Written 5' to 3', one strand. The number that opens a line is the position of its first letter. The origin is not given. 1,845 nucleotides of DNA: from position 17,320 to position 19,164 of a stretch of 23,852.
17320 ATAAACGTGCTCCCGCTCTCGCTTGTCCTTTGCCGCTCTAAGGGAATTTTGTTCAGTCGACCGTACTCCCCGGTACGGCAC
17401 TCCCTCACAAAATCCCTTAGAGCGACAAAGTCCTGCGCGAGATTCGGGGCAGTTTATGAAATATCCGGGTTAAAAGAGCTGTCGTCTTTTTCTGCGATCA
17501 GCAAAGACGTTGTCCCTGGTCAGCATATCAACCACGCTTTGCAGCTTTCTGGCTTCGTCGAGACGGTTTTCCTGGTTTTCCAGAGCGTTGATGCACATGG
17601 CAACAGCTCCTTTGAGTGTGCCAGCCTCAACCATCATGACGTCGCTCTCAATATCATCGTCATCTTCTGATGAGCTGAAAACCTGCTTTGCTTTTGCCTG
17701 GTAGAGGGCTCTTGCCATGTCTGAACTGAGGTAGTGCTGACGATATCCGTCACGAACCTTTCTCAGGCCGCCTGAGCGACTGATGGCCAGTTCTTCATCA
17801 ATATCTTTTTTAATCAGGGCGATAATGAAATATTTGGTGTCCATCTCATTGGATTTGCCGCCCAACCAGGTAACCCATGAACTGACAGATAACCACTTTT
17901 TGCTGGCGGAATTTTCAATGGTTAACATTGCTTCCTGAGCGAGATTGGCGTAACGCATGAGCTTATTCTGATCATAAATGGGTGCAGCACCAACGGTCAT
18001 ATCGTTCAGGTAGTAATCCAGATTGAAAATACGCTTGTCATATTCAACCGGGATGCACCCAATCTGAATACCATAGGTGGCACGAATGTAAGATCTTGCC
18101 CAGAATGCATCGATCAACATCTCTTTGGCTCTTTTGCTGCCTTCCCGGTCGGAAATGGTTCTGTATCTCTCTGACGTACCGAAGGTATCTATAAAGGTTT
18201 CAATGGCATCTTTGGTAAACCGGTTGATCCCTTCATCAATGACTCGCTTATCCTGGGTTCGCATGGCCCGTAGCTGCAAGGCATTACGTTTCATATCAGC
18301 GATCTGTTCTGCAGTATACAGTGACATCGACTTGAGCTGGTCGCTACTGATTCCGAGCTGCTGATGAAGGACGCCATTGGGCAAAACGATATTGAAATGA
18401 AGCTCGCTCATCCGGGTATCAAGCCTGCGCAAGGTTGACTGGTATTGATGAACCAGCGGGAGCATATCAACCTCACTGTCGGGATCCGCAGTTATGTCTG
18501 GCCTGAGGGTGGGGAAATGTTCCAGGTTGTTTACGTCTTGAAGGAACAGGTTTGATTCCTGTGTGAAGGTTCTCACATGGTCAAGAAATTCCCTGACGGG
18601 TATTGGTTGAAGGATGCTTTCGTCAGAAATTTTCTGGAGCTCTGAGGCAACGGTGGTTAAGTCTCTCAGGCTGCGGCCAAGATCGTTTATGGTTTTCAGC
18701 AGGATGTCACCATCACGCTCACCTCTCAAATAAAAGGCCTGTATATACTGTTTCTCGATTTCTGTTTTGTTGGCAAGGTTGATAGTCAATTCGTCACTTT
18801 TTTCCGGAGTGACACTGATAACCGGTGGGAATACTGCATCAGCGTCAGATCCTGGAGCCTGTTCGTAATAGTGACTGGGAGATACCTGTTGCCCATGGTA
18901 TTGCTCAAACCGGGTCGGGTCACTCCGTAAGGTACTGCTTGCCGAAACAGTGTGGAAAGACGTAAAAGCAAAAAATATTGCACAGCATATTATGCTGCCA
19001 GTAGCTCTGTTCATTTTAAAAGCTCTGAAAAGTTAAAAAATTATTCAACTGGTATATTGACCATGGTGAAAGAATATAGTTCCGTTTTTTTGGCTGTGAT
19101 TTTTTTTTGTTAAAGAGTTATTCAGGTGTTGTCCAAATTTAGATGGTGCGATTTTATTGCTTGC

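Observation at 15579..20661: Orphan island of two exported proteins and two small membrane paralogs, between map and a decayed sugar locus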

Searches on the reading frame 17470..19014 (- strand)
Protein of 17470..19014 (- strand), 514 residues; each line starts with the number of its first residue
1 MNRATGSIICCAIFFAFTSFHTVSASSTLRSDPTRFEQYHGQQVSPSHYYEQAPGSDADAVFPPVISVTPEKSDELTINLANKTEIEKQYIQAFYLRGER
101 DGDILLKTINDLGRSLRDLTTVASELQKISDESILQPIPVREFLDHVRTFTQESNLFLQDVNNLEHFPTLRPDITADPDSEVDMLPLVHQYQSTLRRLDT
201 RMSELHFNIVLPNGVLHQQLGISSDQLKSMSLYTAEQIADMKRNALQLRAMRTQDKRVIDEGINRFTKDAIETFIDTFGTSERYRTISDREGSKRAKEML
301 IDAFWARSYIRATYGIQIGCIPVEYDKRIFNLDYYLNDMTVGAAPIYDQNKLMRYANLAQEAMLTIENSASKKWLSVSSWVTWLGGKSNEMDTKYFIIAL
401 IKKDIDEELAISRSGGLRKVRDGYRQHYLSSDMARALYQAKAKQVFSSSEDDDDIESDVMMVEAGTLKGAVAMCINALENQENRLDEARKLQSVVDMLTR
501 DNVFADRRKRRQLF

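Call 5: search_protein_families(library=pfam, proteins=[window:17470-19014:-], max_evalue=1)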
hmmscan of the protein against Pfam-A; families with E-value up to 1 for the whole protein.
window:17470-19014:- (514 aa): 0 families

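Call 6: search_protein_families(library=ncbifam, proteins=[window:17470-19014:-], max_evalue=1)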
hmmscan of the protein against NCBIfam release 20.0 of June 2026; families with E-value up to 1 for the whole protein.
window:17470-19014:- (514 aa): 0 families

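Call 7: find_homologous_proteins(query=window:17470-19014:-, max_evalue=0.01)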
Query window:17470-19014:- (514 aa): 26 proteins with E <= 0.01 among 8000 candidates.
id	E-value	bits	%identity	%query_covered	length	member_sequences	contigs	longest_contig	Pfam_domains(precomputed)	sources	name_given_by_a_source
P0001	0.0e+0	1121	98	100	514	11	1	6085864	-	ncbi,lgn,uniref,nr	ncbi:hypothetical protein [Endozoicomonas sp. GU-1]|uniref:hypothetical protein n=1 Tax=Endozoicomon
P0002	0.0e+0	1055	91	100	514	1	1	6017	-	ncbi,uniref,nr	ncbi:hypothetical protein [Endozoicomonas sp. YOMI1]|uniref:hypothetical protein n=1 Tax=Endozoicomo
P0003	1.2e-295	999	87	100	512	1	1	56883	-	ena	-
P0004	7.9e-285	963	84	100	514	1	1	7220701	-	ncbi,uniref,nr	ncbi:hypothetical protein [Endozoicomonas sp. SCSIO W0465]|uniref:hypothetical protein n=1 Tax=Endoz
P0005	2.3e-284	961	82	100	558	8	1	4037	-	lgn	-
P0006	2.6e-281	951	83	100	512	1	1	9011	-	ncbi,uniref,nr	ncbi:hypothetical protein [Endozoicomonas sp. ONNA2]|uniref:hypothetical protein n=1 Tax=Endozoicomo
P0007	6.4e-272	920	79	100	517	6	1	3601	-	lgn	-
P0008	6.8e-270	914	81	100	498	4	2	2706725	-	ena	-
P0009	2.2e-251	853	75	100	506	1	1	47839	-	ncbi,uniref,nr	ncbi:hypothetical protein [Endozoicomonas sp.]|uniref:hypothetical protein n=1 Tax=Endozoicomonas sp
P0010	2.3e-249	846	74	100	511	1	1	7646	-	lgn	-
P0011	1.1e-241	821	71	100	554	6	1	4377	-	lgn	-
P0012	6.6e-230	782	74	90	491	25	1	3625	-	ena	-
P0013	1.0e-225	768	74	88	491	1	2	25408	-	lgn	-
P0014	8.3e-225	765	73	90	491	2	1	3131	-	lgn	-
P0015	8.5e-223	758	74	87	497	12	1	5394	-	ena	-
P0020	2.6e-185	635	61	88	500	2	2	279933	-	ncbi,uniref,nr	ncbi:hypothetical protein [Endozoicomonas ascidiicola]|uniref:hypothetical protein n=1 Tax=Endozoico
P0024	1.7e-110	388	41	92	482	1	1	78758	-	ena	-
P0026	6.8e-89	317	37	86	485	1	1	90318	-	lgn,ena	-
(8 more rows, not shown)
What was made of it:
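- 17470..19014 (-): Gene A (514 aa). Sec-type signal peptide, variable disordered linker (about residues 26-80), all-alpha body with the conserved core motif FWxRSY(I/L)RxxYG, and a basic C-terminus. Homologs at 98-37% identity in Endozoicomonadaceae (call 7).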

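Call 8: search_solved_structures(query=window:17470-19014:-, max_evalue=1)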
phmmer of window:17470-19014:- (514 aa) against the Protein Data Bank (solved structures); distinct sequences matched with E-value up to 1: 5.
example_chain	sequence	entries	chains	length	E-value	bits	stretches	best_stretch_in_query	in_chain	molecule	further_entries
5hml_A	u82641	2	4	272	0.55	12.2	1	228-281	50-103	Exodeoxyribonuclease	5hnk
5hmm_A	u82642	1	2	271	0.57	12.1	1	228-281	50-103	Exodeoxyribonuclease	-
5hp4_A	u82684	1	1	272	0.57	12.1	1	228-281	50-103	Exodeoxyribonuclease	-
1exn_A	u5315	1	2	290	0.63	12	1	228-281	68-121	5'-EXONUCLEASE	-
1ut5_A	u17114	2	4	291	0.64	12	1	228-281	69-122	EXODEOXYRIBONUCLEASE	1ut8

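Call 11: find_encoding_contigs(protein=P0004, flank=10000, max_places=2)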
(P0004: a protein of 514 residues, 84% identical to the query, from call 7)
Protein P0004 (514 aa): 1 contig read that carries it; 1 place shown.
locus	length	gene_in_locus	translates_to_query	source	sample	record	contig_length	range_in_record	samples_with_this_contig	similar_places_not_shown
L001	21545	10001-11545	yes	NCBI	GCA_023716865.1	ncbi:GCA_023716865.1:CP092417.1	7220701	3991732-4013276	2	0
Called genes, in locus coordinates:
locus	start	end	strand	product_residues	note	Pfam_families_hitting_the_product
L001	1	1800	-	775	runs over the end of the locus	PF08478:POTRA_1 (faint), PF08479:POTRA_2 (faint), PF07244:POTRA, PF01103:Omp85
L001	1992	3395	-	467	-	PF02163:Peptidase_M50, PF00595:PDZ (weak), PF17820:PDZ_6, PF21558:Pept_S41_N_bact (faint), PF00595:PDZ (weak), PF13180:PDZ_2 (weak)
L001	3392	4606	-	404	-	PF02670:DXP_reductoisom, PF08436:DXP_redisom_C, PF13288:DXPR_C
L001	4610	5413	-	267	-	PF01148:CTP_transf_1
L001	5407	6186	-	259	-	PF01255:Prenyltransf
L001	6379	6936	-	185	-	PF01765:RRF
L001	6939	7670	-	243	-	PF00696:AA_kinase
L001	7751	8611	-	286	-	PF00889:EF_TS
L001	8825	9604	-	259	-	PF00318:Ribosomal_S2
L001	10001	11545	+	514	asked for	-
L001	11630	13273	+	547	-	-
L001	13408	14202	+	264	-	PF00557:Peptidase_M24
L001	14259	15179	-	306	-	PF05035:DGOK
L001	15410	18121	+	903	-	PF01909:NTP_transf_2, PF08335:GlnD_UR_UTase, PF27444:GlnD_3rd, PF01966:HD, PF27446:GlnD_5th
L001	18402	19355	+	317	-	PF01544:CorA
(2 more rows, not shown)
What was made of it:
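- Checked: In Endozoicomonas sp. SCSIO W0465 the order is rpsB-tsf(-) | 514 | 547 | map | glnD (call 11).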

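Call 12: find_encoding_contigs(protein=P0020, flank=10000, max_places=2)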
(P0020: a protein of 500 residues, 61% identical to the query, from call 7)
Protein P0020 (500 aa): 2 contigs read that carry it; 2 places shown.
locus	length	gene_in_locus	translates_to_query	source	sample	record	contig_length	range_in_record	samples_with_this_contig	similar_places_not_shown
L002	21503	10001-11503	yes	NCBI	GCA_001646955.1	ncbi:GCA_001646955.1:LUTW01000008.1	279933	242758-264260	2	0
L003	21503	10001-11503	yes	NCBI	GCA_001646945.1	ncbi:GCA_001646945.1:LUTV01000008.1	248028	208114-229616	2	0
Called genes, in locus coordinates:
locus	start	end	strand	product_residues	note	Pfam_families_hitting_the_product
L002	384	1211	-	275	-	-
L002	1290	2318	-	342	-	-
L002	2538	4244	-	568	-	-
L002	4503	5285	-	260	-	PF00106:adh_short, PF08659:KR (weak), PF13561:adh_short_C2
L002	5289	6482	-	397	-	PF05684:DUF819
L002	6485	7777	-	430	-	PF01168:Ala_racemase_N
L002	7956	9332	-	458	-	PF01565:FAD_binding_4, PF04030:ALO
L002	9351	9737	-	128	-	PF13442:Cytochrome_CBB3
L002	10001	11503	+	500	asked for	-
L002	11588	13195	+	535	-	-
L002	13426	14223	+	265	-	PF00557:Peptidase_M24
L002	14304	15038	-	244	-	-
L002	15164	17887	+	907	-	PF03445:DUF294 (weak), PF01909:NTP_transf_2, PF08335:GlnD_UR_UTase, PF27444:GlnD_3rd, PF01966:HD, PF27446:GlnD_5th, PF22754:bHLH-TF_ACT-like_plant (faint), PF24931:ACT_ACR9_3rd (faint), +2 more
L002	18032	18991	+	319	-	PF01544:CorA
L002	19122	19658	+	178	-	PF03413:PepSY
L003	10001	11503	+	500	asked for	-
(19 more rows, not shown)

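Call 13: find_encoding_contigs(protein=P0026, flank=10000, max_places=2)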
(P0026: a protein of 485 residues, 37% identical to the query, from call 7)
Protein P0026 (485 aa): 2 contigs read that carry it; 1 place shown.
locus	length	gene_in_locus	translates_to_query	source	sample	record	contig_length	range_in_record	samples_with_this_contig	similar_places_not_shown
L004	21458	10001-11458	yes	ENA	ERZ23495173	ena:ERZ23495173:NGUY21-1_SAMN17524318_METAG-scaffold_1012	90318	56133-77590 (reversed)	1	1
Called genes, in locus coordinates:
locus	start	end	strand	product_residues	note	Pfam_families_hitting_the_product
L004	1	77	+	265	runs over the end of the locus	PF02673:BacA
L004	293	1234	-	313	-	PF13677:MotB_plug, PF00691:OmpA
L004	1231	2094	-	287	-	PF20560:MotA_N, PF01618:MotA_ExbB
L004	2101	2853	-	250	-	PF04542:Sigma70_r2, PF04539:Sigma70_r3, PF04545:Sigma70_r4, PF08281:Sigma70_r4_2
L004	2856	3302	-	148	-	PF03748:FliL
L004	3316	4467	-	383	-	PF02120:Flg_hook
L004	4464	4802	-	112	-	PF05400:FliT (weak)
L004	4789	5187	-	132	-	PF02561:FliS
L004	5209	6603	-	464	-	PF02465:FliD_N, PF07196:Flagellin_IN (weak), PF07195:FliD_C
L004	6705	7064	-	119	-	-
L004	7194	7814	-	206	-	-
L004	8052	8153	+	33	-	-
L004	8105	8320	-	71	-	-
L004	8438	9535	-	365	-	PF00669:Flagellin_N, PF00700:Flagellin_C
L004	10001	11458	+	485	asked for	-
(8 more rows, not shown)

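Call 14: find_encoding_contigs(protein=P0024, flank=10000, max_places=2)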
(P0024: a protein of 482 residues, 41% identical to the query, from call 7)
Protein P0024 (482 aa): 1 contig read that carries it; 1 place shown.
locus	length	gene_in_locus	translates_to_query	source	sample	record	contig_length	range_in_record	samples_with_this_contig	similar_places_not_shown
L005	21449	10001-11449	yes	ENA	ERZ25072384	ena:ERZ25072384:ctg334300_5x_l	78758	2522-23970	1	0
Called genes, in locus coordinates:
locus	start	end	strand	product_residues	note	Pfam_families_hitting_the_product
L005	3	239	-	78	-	PF20661:SutA-RBD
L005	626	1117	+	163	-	-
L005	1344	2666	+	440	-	PF07690:MFS_1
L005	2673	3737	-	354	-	-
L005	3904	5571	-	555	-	PF00005:ABC_tran, PF02463:SMC_N (faint), PF13304:AAA_21 (faint), PF12848:ABC_tran_Xtn, PF00005:ABC_tran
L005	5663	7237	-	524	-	PF07969:Amidohydro_3, PF01979:Amidohydro_1 (faint), PF07969:Amidohydro_3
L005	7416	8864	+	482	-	PF00474:SSF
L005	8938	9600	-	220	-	-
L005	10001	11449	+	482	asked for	-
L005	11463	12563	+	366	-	-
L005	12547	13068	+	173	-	-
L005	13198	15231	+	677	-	-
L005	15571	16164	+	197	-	PF09411:PagL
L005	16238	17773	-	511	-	-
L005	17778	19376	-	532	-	-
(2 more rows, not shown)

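Call 15: find_encoding_contigs(protein=P0001, flank=10000, max_places=2)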
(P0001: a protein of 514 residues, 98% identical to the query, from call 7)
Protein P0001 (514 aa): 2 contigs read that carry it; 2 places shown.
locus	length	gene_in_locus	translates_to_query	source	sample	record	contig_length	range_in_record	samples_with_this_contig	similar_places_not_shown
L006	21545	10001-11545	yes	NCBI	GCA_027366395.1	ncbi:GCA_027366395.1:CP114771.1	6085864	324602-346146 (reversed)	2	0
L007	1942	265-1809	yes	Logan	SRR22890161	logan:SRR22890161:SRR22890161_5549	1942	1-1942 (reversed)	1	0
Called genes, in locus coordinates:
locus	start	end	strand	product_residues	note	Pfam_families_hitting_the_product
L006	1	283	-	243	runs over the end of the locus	PF00696:AA_kinase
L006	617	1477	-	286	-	PF00889:EF_TS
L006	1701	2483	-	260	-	PF00318:Ribosomal_S2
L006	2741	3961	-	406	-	-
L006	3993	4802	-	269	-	PF05116:S6PP (faint), PF08282:Hydrolase_3 (weak)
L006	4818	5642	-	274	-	PF00483:NTP_transferase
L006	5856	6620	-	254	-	-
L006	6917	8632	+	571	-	PF00128:Alpha-amylase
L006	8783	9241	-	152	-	-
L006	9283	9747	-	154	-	-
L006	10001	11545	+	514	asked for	-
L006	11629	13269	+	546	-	-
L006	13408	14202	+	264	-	PF00557:Peptidase_M24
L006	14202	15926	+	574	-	PF03445:DUF294 (weak), PF01909:NTP_transf_2, PF08335:GlnD_UR_UTase, PF27444:GlnD_3rd, PF01966:HD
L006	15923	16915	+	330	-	PF27446:GlnD_5th, PF01842:ACT (faint)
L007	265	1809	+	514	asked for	-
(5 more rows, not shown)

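Call 31: predict_structure(alignment_id=A1)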
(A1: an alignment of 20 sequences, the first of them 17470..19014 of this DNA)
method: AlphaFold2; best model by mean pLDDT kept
length: 514 residues; sequences in the alignment: 20
mean_pLDDT: 66.1   pTM: 0.47
mean pLDDT of the five models: 66.1, 64.2, 63.4, 60.5, 51.0
residues with pLDDT >= 90: 33; 70-90: 245; 50-70: 104; < 50: 132
segments of 3 or more residues with pLDDT < 50: 1-4, 17-83, 168-172, 174-176, 281-286, 325-329, 331-333, 374-387, 449-460, 512-514
pLDDT, mean of each block of 10 residues (from residue 1): 49 51 31 28 31 32 30 34 47 50 72 86 92 90 89 86 65 49 75 89 91 86 78 73 83 79 80 69 52 78 84 78 50 56 63 83 73 47 46 76 86 82 79 75 61 44 65 78 81 72 54 45
secondary structure, 60 per line:
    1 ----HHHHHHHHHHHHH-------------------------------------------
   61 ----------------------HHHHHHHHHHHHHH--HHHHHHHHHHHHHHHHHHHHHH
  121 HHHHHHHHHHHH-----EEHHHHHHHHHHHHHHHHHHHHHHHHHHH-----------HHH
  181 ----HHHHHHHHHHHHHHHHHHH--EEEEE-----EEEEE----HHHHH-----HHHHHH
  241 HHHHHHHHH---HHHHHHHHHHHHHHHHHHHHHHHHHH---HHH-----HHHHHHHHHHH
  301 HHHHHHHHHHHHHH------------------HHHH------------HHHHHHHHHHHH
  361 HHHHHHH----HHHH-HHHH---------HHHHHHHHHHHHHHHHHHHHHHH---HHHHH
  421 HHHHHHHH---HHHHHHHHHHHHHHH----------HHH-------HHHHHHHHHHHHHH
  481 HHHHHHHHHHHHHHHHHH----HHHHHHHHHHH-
elements in order: H5-17 H83-96 H99-132 H140-166 H185-203 E206-210 E216-220 H225-229 H235-249 H253-278 H290-314 H333-336 H349-367 H372-375 H377-380 H390-412 H416-428 H432-446 H467-498 H503-513

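Call 35: fold_search(model_id=the predicted structure, library=pdb)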
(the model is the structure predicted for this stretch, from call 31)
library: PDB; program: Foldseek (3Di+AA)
matches with E <= 10: 922; with E <= 0.001: 0
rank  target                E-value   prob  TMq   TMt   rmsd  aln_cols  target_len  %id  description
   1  6ko5_A                6.2e-02  0.25  0.12  0.15  24.5       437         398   11  Complex structure of Ghrelin receptor with Fab (released 2020-08-12)
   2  7vq3_A                1.5e-01  0.10  0.09  0.11  23.1       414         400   11  The apo-state AtALMT1 structures at pH 5 (ALMT1apo/pH5) (released 2021-12-01)
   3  6o30_A                1.8e-01  0.15  0.12  0.11  26.6       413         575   12  Lipid A transporter MsbA from Salmonella typhimurium (released 2019-06-12)
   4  6ls3_A                1.9e-01  0.54  0.11  0.30  19.4       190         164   12  cubic-shaped crystal of TmFtn mutant-T4FY stimulated by Mg (released 2021-01-20)
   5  4n4w_A                1.9e-01  0.09  0.09  0.10  27.1       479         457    9  Structure of the human smoothened receptor in complex with SANT-1. (released 2014-01-22)
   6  9esd_B                2.4e-01  0.25  0.16  0.24  22.7       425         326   10  Holo TDO with a bound inhibitor (released 2025-03-05)
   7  9esf_B                2.6e-01  0.23  0.15  0.23  23.1       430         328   12  Holo IDO with a bound inhibitor (released 2025-03-05)
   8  8dmo_A                3.3e-01  0.12  0.12  0.11  24.2       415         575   12  Structure of open, inward-facing MsbA from E. coli (released 2022-12-14)
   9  6bpl_B                3.5e-01  0.10  0.12  0.11  28.3       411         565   12  E. coli MsbA in complex with LPS and inhibitor G907 (released 2018-05-02)
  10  9a65_B                3.6e-01  0.10  0.09  0.08  55.5       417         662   12  Integrative model of YVAQ-MCPB by crosslinking MS and deep learning (released 2024-09-18)
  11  7zet_A                3.6e-01  0.09  0.10  0.13  36.4       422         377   11  Crystal structure of human Clusterin, crystal form I (released 2023-10-11)
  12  9esf_D                4.0e-01  0.20  0.15  0.23  23.2       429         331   11  Holo IDO with a bound inhibitor (released 2025-03-05)
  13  7x9x_B                4.3e-01  0.41  0.11  0.33  19.2       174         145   11  Thermotoga Maritima ferritin variant-Tm-E(G40E) with Zn (released 2023-02-15)
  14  3zym_A                4.3e-01  0.14  0.12  0.17  16.4       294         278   10  Structure of CALM (PICALM) in complex with VAMP8 (released 2011-12-07)
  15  9mg8_B                4.3e-01  0.13  0.12  0.16  25.1       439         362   12  Crystal Structure of b-iTHR-110 (released 2025-12-17)
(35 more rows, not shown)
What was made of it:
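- On ClyA-family alpha pore-forming toxins (Hbl/Nhe/Ahl/Mak): Foldseek against PDB for A gives ClyA and Hbl-B at E about 0.5 and TM about 0.1 (call 35).
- A's weak matches to ClyA and Hbl-B are at E about 0.5 (call 35).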

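Call 37: search_solved_structures(query=A1, max_evalue=5)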
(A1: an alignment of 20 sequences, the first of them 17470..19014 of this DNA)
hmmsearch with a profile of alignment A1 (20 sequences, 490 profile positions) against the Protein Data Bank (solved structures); distinct sequences matched with E-value up to 5: 1.
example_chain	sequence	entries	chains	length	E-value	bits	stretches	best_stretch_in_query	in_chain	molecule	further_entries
7ajq_F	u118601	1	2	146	0.86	11.4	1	19-90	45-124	Biopolymer transport protein ExbD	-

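Call 40: search_protein_families(library=pfam, alignment_id=A1, max_evalue=0.5)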
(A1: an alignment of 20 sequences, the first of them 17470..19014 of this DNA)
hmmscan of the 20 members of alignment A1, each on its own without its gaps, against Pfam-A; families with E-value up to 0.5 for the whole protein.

A. member 1, window:17470-19014:- (514 aa): 0 families

B. families by the number of members that match (of 20 scanned): 8 families
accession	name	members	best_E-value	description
PF25416.1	GRHL1_C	2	0.086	GRHL1-like, C-terminal domain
PF11088.13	RL11D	1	0.0038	Glycoprotein encoding membrane proteins RL5A and RL6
PF12699.13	phiKZ_IP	1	0.034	phiKZ-like phage internal head proteins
PF22929.2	INTS1_INTS2-bd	1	0.078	Integrator complex subunit 1, INTS2-binding domain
PF14492.12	EFG_III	1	0.16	Elongation Factor G, domain III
PF17706.6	DUF5552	1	0.18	Family of unknown function (DUF5552)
PF22720.1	SNaCT14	1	0.18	Short NACHT-associated C-Terminal domain, family 14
PF09888.14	DUF2115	1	0.23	Uncharacterized protein conserved in archaea (DUF2115)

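Call 41: find_related_loci(query=A1, collection=genome_contigs, flank=8000)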
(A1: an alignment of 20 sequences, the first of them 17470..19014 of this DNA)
Query A1 (514 aa) in genome_contigs; peptide patterns used: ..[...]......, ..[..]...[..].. (x = any residue, [..] = any of these).
33 stretches matched a pattern; 18 encode a relative of the query (tblastn E <= 1e-3); 18 distinct loci.
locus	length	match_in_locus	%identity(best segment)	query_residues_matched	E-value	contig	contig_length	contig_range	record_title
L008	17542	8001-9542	98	1-514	0e+0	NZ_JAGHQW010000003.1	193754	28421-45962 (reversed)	Salinisphaera sp. G21_0 NODE_3_length_193754_cov_23.815124, whole genome shotgun sequence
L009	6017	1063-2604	91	1-514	0e+0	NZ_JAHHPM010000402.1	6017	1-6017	Endozoicomonas sp. YOMI1 NODE_10779_length_6017_cov_93.807112, whole genome shotgun sequence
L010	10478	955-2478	81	1-514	0e+0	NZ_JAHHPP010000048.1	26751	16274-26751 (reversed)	Endozoicomonas sp. SESOKO1 NODE_246_length_26751_cov_6.92445, whole genome shotgun sequence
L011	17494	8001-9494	82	1-514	0e+0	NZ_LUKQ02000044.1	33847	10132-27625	Endozoicomonas atrinae strain WP70 NODE_44, whole genome shotgun sequence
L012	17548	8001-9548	79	1-514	0e+0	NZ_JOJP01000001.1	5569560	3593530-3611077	Endozoicomonas elysicola strain DSM 22380 scaffold00001, whole genome shotgun sequence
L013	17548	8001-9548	78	1-514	0e+0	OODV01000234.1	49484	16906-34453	uncultured Endozoicomonas sp. strain Endozoicomonas cretensis sp. genome assembly, contig: NODE_10_length_49484_cov_57.2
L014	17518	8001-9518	75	1-514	0e+0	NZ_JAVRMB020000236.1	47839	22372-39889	MAG: Endozoicomonas sp. isolate MAGCC1 k141_22987, whole genome shotgun sequence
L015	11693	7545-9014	67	1-514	0e+0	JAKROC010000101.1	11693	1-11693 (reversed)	MAG: Endozoicomonas sp. isolate HY_Ok KJBJMCCH_101, whole genome shotgun sequence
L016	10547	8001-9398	73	44-514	0e+0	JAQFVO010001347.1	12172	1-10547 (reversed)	MAG: Endozoicomonas sp. isolate Pac_F2a k77_40100, whole genome shotgun sequence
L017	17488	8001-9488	67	1-514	0e+0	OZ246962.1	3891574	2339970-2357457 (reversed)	MAG: Endozoicomonas sp. isolate 6882c0ec-832b-4062-ba84-d61c2ea044f2 genome assembly, chromosome: 1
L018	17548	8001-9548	80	1-514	0e+0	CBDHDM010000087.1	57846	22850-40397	MAG: Endozoicomonas sp. isolate d02949b9-6f41-4675-acba-c16c0c6ff2bf genome assembly, contig: contig_86, whole genome sh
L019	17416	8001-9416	60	63-514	0e+0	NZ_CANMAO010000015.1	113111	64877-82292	Uncultured Endozoicomonas sp. isolate 4-162.fasta NODE_15, whole genome shotgun sequence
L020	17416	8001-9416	61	63-514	0e+0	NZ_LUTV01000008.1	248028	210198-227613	Endozoicomonas ascidiicola strain AVMART05 scaffold_7, whole genome shotgun sequence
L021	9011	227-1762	83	1-514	0e+0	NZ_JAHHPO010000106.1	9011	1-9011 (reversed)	Endozoicomonas sp. ONNA2 NODE_710_length_9011_cov_6.26753, whole genome shotgun sequence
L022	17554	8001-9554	48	1-514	2e-157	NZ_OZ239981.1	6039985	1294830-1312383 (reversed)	MAG: Endozoicomonas sp. isolate 83fe6ec3-ea9b-4b46-8e1a-20fbcf80582c chromosome 1, complete sequence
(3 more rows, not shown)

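Call 49: search_protein_families(library=padloc, proteins=[window:17470-19014:-], max_evalue=0.5)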
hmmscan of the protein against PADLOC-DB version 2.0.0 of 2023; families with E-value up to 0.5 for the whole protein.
window:17470-19014:- (514 aa): 1 family
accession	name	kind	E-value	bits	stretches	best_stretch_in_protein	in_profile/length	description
PDLC04907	PDC-S09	-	0.005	14.9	1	175-238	40-103/114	-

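Call 50: search_protein_families(library=phrogs, proteins=[window:17470-19014:-], max_evalue=0.5)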
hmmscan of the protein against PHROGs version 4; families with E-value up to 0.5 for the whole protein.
window:17470-19014:- (514 aa): 0 families

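Call 103: search_solved_structures(query=A7, max_evalue=10)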
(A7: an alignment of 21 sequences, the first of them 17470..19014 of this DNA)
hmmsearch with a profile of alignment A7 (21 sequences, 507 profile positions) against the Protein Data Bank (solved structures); distinct sequences matched with E-value up to 10: 4.
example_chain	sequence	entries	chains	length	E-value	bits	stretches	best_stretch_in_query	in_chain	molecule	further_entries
6wq1_A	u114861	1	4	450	0.2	13.2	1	271-309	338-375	LanC-like protein 2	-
6rjs_A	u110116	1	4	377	0.33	12.5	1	42-106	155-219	Methionine adenosyltransferase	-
6rk5_A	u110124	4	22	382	0.33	12.4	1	42-106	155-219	Methionine adenosyltransferase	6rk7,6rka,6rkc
1wp8_A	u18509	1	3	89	1.4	10.4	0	460-489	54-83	Fusion glycoprotein F0,Fusion glycoprotein F0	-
